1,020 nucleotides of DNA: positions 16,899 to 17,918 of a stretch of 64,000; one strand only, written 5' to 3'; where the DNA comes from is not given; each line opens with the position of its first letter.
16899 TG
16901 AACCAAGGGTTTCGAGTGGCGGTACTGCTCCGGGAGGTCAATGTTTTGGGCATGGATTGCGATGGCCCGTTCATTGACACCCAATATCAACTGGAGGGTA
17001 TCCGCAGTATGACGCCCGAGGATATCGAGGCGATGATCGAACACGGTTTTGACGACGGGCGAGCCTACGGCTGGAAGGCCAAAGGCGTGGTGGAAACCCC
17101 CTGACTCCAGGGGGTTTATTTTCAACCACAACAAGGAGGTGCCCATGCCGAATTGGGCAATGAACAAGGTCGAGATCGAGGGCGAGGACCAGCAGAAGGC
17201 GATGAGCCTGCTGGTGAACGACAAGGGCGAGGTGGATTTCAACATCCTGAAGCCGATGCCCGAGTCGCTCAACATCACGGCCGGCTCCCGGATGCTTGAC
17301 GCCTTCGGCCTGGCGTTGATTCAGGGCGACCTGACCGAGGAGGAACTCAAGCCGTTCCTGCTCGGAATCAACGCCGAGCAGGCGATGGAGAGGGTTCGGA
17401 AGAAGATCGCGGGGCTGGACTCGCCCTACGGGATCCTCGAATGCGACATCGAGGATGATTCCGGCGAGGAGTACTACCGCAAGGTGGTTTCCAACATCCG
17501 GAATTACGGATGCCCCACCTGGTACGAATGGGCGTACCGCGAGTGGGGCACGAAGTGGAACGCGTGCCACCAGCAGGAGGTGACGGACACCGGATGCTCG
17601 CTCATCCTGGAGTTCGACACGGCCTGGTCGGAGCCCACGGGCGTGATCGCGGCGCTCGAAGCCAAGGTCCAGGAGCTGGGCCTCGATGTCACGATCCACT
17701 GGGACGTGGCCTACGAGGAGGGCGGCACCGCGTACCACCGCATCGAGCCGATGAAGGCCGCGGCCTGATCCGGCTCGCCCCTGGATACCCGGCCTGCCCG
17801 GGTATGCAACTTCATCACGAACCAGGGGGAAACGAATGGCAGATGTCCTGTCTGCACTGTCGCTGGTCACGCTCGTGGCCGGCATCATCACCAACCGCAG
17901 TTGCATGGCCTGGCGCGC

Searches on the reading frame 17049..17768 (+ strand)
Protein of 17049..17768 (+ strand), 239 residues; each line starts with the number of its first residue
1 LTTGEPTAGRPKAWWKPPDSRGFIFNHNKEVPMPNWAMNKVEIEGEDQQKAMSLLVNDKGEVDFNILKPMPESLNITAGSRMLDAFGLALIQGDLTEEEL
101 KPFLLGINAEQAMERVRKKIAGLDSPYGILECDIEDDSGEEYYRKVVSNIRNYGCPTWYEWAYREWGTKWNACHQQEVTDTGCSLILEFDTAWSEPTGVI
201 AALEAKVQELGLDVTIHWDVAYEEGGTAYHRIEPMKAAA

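Call 10: search_protein_families(library=pfam, proteins=[window:17049-17768:+], max_evalue=0.01)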
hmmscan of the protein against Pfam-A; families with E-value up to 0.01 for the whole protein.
window:17049-17768:+ (239 aa): 1 family
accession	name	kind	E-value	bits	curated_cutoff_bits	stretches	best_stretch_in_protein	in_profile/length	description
PF18406.6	DUF1281_C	-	0.002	18.4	22.8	1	169-207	5-36/88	Ferredoxin-like domain in Api92-like protein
